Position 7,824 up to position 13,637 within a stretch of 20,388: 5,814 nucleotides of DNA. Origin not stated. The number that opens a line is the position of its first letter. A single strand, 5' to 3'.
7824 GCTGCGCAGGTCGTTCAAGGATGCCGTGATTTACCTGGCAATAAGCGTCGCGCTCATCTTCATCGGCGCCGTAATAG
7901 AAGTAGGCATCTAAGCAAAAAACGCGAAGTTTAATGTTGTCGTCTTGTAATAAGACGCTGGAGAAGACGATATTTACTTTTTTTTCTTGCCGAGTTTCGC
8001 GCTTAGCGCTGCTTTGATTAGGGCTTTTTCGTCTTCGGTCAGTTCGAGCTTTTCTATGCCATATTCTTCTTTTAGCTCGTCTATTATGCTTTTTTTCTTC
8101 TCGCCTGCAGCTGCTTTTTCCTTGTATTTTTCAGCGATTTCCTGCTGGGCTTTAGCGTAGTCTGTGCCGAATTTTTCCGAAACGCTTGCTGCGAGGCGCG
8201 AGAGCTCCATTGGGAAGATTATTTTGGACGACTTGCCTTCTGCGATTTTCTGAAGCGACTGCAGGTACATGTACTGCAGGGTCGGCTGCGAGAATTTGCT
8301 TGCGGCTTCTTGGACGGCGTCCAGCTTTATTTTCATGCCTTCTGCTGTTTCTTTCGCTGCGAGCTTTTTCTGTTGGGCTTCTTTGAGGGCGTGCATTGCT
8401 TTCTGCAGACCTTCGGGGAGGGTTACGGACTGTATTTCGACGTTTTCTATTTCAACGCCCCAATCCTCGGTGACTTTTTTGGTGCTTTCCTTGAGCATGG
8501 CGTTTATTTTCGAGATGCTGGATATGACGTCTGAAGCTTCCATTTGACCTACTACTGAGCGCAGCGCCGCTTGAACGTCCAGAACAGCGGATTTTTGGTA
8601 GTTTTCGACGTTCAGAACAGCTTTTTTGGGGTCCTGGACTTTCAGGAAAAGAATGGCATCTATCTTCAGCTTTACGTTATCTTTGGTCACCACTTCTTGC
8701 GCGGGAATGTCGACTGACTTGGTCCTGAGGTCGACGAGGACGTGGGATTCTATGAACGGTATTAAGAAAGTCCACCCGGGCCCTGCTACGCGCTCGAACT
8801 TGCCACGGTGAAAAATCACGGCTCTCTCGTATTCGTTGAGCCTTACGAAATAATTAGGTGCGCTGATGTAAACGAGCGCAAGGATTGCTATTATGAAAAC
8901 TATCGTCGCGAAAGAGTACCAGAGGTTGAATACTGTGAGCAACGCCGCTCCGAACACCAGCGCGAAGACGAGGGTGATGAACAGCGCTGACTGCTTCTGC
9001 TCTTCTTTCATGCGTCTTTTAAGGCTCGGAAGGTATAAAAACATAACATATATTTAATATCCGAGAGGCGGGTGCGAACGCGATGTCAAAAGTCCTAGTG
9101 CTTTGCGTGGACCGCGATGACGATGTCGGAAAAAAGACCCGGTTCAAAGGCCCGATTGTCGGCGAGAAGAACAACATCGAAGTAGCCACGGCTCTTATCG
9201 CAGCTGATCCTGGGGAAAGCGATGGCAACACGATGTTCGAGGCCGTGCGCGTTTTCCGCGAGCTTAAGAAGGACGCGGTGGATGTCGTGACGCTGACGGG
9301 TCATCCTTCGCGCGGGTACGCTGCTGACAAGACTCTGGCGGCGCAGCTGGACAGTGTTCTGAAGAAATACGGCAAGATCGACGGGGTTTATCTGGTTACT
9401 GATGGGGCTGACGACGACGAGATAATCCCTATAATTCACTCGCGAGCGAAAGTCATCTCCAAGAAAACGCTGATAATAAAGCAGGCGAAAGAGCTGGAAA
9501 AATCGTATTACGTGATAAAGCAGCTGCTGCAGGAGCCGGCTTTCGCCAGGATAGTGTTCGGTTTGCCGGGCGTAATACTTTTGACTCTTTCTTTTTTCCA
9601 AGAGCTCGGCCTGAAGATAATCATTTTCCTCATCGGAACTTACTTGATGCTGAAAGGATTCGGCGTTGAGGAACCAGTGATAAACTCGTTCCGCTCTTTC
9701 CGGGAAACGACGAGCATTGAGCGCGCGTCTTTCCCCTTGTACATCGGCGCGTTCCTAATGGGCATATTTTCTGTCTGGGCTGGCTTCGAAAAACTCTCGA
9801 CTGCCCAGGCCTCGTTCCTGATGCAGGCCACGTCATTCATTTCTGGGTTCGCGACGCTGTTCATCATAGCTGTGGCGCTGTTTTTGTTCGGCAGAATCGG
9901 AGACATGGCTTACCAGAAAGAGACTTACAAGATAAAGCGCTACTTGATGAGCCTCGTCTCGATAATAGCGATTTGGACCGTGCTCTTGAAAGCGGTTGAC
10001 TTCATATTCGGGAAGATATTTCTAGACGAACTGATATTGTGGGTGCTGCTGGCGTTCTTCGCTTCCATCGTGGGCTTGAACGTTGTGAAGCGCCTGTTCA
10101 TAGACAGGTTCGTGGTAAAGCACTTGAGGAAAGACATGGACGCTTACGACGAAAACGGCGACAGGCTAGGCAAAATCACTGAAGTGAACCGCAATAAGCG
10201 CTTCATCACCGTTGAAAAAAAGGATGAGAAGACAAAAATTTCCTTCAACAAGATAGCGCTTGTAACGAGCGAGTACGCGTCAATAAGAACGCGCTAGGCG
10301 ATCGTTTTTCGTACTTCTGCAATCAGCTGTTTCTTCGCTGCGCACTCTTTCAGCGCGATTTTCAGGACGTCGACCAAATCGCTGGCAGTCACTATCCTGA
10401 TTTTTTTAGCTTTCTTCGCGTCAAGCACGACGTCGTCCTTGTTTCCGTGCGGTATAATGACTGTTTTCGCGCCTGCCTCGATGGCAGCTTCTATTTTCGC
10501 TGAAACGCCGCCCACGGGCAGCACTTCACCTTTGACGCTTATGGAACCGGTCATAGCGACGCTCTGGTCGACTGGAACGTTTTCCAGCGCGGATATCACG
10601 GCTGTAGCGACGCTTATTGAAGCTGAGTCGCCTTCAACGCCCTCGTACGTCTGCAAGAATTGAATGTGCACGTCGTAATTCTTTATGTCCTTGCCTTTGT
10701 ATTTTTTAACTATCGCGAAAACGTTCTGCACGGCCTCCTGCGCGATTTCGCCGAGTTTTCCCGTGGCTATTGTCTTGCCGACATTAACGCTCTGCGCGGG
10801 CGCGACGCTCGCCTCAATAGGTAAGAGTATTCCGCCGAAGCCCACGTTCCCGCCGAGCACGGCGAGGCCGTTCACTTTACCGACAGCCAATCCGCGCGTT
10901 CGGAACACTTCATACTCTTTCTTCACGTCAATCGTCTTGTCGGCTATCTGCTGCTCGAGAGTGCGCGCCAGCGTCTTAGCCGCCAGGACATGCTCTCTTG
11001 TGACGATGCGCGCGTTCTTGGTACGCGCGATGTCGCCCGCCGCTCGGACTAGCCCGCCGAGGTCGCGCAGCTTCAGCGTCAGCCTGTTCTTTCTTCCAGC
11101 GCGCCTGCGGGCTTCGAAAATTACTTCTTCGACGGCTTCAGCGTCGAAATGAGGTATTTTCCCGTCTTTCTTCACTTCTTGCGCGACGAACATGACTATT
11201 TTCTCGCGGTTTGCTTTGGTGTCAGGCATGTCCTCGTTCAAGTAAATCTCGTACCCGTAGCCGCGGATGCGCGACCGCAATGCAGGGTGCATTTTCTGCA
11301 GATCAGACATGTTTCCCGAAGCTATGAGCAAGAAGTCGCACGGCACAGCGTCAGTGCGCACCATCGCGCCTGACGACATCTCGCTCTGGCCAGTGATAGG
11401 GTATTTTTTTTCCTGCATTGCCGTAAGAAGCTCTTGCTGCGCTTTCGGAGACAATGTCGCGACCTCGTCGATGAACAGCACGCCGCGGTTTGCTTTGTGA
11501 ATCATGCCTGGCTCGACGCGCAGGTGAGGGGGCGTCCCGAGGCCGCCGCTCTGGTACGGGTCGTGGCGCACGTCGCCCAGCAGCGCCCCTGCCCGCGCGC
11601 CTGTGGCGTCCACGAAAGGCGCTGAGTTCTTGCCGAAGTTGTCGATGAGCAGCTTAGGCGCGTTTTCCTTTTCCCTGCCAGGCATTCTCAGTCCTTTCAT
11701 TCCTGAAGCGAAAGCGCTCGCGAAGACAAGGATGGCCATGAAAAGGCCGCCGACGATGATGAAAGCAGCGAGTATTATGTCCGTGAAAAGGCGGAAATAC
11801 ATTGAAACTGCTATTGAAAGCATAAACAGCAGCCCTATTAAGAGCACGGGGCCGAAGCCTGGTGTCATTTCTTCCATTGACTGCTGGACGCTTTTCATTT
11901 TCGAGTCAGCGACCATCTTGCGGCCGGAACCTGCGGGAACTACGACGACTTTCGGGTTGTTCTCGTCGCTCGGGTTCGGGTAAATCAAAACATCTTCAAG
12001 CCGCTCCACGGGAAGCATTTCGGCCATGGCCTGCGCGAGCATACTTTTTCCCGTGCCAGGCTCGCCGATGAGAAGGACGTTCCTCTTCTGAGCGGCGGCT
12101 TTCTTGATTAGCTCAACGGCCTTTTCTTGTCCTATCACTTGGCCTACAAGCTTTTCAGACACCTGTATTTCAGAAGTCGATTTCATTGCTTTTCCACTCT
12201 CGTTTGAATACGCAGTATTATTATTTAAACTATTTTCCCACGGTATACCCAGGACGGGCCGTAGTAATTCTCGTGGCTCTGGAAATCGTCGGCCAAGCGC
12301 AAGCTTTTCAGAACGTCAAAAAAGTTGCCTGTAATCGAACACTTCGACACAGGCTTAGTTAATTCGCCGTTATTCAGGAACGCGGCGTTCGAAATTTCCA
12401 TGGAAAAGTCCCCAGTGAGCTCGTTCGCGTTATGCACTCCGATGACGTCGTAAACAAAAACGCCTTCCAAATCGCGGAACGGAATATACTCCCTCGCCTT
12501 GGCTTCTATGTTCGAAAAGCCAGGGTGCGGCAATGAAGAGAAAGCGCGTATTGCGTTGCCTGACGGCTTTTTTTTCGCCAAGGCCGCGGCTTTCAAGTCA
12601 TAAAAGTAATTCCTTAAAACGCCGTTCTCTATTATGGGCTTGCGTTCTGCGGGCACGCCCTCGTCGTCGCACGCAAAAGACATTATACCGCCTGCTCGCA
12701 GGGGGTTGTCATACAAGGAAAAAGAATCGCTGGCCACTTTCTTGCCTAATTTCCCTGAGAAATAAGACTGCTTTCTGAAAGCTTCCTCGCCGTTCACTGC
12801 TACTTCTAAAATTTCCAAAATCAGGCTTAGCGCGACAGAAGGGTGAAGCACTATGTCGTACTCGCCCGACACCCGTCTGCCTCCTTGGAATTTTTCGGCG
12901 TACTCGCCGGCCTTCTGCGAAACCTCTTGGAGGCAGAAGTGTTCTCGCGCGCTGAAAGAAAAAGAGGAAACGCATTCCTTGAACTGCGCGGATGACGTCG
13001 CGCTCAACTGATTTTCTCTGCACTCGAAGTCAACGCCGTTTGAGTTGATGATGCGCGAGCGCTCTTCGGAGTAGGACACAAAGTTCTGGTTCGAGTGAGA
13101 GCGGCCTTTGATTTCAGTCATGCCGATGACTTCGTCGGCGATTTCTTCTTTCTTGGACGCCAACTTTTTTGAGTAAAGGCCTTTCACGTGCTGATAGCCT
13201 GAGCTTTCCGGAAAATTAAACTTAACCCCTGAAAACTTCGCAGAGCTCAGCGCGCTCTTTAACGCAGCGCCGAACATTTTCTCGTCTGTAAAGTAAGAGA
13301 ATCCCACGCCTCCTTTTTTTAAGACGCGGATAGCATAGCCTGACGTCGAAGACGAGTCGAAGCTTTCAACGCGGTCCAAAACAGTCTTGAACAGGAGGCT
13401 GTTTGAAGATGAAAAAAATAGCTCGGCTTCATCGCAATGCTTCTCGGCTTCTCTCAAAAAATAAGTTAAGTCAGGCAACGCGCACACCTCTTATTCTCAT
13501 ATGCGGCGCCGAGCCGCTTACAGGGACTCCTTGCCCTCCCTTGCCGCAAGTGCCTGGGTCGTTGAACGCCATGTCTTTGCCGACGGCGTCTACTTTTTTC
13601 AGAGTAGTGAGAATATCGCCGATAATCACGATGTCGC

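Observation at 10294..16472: Four-gene, translationally coupled 'protease cascade' operon (M29 aminopeptidase, TldD, PmbA/TldE, LonB) with an RHH regulator gene immediately upstream.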

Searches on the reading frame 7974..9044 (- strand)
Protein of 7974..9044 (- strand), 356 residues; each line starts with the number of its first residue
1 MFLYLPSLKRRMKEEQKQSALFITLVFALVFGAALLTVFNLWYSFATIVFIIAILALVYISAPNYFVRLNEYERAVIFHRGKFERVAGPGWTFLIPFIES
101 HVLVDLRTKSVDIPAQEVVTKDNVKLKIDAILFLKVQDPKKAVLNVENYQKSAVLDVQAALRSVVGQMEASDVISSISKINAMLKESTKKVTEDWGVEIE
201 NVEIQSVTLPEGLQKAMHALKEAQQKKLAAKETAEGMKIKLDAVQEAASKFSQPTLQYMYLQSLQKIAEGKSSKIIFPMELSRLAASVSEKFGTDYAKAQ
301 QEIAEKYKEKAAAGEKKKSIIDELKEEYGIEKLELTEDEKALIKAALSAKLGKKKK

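Call 3: search_protein_families(library=pfam, proteins=[window:7974-9044:-], max_evalue=0.01)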
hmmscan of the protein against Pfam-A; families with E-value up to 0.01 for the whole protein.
window:7974-9044:- (356 aa): 3 families
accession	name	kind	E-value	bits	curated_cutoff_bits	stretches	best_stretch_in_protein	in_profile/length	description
PF01145.31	Band_7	-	3.5e-39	135.1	23.6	1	69-237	3-175/176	SPFH domain / Band 7 family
PF13421.11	Band_7_1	-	0.00024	21.2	24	1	164-219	148-205/211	SPFH domain-Band 7 family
PF06432.16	GPI2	-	0.0024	18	24.4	1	1-75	195-264/270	Phosphatidylinositol N-acetylglucosaminyltransferase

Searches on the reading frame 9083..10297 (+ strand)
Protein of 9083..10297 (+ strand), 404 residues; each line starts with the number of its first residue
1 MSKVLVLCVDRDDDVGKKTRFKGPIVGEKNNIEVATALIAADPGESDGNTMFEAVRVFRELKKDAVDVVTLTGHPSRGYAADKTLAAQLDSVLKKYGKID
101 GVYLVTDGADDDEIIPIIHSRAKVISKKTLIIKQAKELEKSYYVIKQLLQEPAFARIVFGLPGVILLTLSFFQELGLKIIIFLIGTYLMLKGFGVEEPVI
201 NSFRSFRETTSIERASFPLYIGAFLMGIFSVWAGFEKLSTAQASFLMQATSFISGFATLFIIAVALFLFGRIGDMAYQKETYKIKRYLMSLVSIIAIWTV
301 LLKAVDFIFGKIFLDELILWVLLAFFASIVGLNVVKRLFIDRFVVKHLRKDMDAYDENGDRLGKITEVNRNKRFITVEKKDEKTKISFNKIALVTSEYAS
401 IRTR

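Call 3: search_protein_families(library=pfam, proteins=[window:9083-10297:+], max_evalue=0.01)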
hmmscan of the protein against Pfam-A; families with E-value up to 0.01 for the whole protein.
window:9083-10297:+ (404 aa): 1 family
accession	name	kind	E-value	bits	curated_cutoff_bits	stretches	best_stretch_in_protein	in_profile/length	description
PF04123.18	DUF373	-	2.9e-86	290.4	28.3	1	3-320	1-330/335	Domain of unknown function (DUF373)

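Call 4: search_protein_families(library=ncbifam, proteins=[window:9083-10297:+], max_evalue=0.01)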
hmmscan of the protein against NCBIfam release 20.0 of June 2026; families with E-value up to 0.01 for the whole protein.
window:9083-10297:+ (404 aa): 0 families

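Call 71: search_protein_families(library=padloc, proteins=[window:9083-10297:+], max_evalue=0.001)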
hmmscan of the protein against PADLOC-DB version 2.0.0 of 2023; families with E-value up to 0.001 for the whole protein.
window:9083-10297:+ (404 aa): 0 families

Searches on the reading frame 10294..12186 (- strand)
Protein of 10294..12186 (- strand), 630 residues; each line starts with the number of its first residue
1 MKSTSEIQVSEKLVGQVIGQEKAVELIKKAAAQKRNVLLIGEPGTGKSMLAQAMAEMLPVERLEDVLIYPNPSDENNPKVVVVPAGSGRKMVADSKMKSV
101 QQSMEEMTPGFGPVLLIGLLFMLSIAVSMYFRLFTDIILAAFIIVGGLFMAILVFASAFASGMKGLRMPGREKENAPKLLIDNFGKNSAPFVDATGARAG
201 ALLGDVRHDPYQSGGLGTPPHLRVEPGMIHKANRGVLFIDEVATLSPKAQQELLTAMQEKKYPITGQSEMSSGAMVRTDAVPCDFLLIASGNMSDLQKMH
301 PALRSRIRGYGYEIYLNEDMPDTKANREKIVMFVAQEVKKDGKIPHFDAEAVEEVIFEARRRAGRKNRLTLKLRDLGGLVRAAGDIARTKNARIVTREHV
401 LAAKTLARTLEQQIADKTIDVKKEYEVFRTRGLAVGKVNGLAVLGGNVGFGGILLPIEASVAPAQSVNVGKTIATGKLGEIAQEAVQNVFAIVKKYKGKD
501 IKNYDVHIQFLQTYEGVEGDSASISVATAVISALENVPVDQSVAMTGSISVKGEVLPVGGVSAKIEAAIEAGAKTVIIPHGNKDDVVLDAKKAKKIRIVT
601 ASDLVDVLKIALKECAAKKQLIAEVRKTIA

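Call 3: search_protein_families(library=pfam, proteins=[window:10294-12186:-], max_evalue=0.01)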
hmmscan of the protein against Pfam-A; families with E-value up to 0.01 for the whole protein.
window:10294-12186:- (630 aa): 26 families (the best 25 are shown)
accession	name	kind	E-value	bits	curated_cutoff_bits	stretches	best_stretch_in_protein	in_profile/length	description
PF05362.19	Lon_C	-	7.7e-30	104.4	21.1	1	433-613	25-204/205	Lon protease (S16) C-terminal proteolytic domain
PF01078.27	Mg_chelatase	-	1.2e-16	61.2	20.3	2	16-64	4-52/207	Magnesium chelatase, subunit ChlI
PF00158.32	Sigma54_activat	-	9.2e-16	58.4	20.2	2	226-270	86-130/168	Sigma-54 interaction domain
PF07728.20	AAA_5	-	6.5e-14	52.5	22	2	234-306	67-138/139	AAA domain (dynein-related subfamily)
PF20436.4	LonB_AAA-LID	-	2e-10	41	22.4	1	346-403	1-58/65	Archaeal LonB, AAA+ ATPase LID domain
PF00004.35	AAA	-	3.9e-09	37.5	21.2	1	37-104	1-50/131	ATPase family associated with various cellular activities (AAA)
PF14532.12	Sigma54_activ_2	-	2.6e-08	34.6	25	1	27-56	14-43/138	Sigma-54 interaction domain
PF13541.12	ChlI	-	3.2e-07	30.7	27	1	476-582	16-121/121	Subunit ChlI of Mg-chelatase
PF13401.12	AAA_22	-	3.6e-07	31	27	1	33-77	4-33/130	AAA domain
PF00493.29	MCM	-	4.7e-07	29.6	23.3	0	19-60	43-83/224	MCM P-loop domain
PF20030.5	bpMoxR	-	4.9e-07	29.5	27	1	9-65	6-62/205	MoxR domain in the MoxR-vWA-beta-propeller ternary systems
PF13654.12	AAA_32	-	8.8e-06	26.2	21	1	188-292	2-108/133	LonB-like, AAA domain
PF05496.18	RuvB_N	-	3.3e-05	24.1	27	0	16-60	8-59/159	Holliday junction DNA helicase RuvB P-loop domain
PF07726.17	AAA_3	-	3.8e-05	24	27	0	235-269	64-98/131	ATPase family associated with various cellular activities (AAA)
PF06068.19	TIP49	-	4.9e-05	23.1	23.8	1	8-58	21-74/347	TIP49 P-loop domain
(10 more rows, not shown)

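Call 4: search_protein_families(library=ncbifam, proteins=[window:10294-12186:-], max_evalue=0.01)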
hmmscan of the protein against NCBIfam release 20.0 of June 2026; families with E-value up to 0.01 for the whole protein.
window:10294-12186:- (630 aa): 54 families (the best 25 are shown)
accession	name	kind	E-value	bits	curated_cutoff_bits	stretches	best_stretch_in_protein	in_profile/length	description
TIGR00764.1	lon_rel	equivalog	1.4e-263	876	516.6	1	2-626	5-607/608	ATP-dependent protease LonB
TIGR02902.1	spore_lonB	equivalog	1.4e-44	152.7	723.3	1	199-611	140-530/531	ATP-dependent protease LonB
TIGR02903.1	spore_lon_C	equivalog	4.3e-39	134.5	678.8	1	224-611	256-614/615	Lon family ATP-dependent protease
TIGR00763.1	lon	equivalog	1e-26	93.7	608.05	1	404-612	583-795/795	endopeptidase La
NF008053.0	PRK10787.1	equivalog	4.7e-24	84.5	891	1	434-622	594-781/784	endopeptidase La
TIGR00368.1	TIGR00368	hypoth_equivalog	1.8e-15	56.5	362.4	2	14-60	191-237/499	YifB family Mg chelatase-like AAA ATPase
NF038308.1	RNA_repair_RtcR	equivalog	5.9e-14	51.8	650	2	226-270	271-315/530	RNA repair transcriptional activator RtcR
TIGR00416.1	sms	equivalog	1.9e-12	46.7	403.05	1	439-607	296-453/454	DNA repair protein RadA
TIGR02653.1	Lon_rel_chp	hypoth_equivalog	3.1e-10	39.1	628.25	1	483-609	537-669/675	protease Lon-related BREX system protein BrxL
NF007365.0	PRK09862.1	equivalog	8.8e-10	37.8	530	1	13-61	189-237/506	YifB family Mg chelatase-like AAA ATPase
NF041906.1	V4R_TF_MobR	exception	7.8e-09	34.5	999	1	227-269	320-362/544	phenol degradation transcriptional regulator MobR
TIGR01817.1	nifA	equivalog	1.4e-08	34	528.85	1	9-56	194-241/534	nif-specific transcriptional activator NifA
TIGR02915.1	PEP_resp_reg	equivalog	4.6e-08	32.3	502.6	1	6-58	134-186/445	PEP-CTERM-box response regulator transcription factor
TIGR02030.1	BchI-ChlI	equivalog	1.1e-07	31.4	466.95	1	224-306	122-195/337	magnesium chelatase ATPase subunit I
TIGR02974.1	phageshock_pspF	equivalog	1.3e-07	31.2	443.55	1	15-55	3-43/336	phage shock protein operon transcriptional activator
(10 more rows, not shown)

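Call 71: search_protein_families(library=padloc, proteins=[window:10294-12186:-], max_evalue=0.001)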
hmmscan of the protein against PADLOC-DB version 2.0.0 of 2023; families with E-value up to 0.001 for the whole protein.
window:10294-12186:- (630 aa): 11 families
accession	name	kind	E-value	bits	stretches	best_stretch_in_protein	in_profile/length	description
PDLC01995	RtcR_PspF2--CARF_AAA_HTH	-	2.8e-13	47.8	2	225-269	253-297/481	-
PDLC01994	RtcR_PspF1--CARF_AAA_HTH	-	5.2e-12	43.6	1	224-270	241-287/468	-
PDLC02506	BrxL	-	5.4e-11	39.5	1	457-609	519-674/680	BrxL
PDLC01993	RtcR--CARF_AAA_HTH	-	7e-11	39.2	1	226-272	271-318/523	-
PDLC01981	CARF_m2--CARF_LON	-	1.2e-09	36.2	1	477-617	93-224/408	-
PDLC04140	mad8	-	1.4e-06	26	1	20-137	13-106/314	mads_8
PDLC04232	IetA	-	8.7e-06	23.4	1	12-60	93-142/330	-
PDLC02196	IetA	-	2.8e-05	21.7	1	20-59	108-147/374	-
PDLC02195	IetA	-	0.00014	19.3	1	21-58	124-161/395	-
PDLC01090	C3a194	-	0.00022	18.9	1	114-164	199-248/379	AA transporter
PDLC04702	PDC-M54A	-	0.00048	15.7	1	29-61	312-344/1621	-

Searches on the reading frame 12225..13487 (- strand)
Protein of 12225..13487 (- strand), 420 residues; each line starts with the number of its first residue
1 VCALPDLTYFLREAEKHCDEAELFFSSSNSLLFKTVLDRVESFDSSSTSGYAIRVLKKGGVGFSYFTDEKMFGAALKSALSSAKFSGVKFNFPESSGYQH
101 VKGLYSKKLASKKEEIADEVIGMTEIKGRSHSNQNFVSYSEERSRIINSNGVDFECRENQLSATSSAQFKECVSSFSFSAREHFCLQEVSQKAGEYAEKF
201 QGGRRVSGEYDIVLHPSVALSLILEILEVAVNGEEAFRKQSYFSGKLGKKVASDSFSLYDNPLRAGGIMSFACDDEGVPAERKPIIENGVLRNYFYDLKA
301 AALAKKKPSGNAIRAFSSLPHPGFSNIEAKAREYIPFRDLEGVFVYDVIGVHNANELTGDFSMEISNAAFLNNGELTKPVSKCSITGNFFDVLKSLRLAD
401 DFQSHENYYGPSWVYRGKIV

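Call 3: search_protein_families(library=pfam, proteins=[window:12225-13487:-], max_evalue=0.01)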
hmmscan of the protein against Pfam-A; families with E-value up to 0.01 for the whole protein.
window:12225-13487:- (420 aa): 2 families
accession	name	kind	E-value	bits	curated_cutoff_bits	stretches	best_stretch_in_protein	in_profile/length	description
PF19289.4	PmbA_TldD_3rd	-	1.9e-54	184.6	22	1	207-414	1-212/220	PmbA/TldA metallopeptidase C-terminal domain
PF01523.21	PmbA_TldD_1st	-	8.8e-11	42.2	20.9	1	21-83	1-61/65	PmbA/TldA metallopeptidase domain 1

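Call 4: search_protein_families(library=ncbifam, proteins=[window:12225-13487:-], max_evalue=0.01)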
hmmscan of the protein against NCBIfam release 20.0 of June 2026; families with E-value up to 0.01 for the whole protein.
window:12225-13487:- (420 aa): 3 families
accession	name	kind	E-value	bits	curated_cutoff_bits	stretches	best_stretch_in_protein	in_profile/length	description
NF040952.1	Arch_mtprotase_TldD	equivalog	7.5e-21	74.4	635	1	36-405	30-415/443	zinc metalloprotease TldD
NF008006.0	PRK10735.1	equivalog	2.6e-18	65.7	513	1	212-395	250-437/481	metalloprotease TldD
NF008268.0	PRK11040.1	equivalog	1.3e-15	57.1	438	1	209-401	239-424/446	metalloprotease PmbA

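Call 71: search_protein_families(library=padloc, proteins=[window:12225-13487:-], max_evalue=0.001)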
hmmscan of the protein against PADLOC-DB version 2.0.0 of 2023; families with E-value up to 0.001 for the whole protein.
window:12225-13487:- (420 aa): 0 families
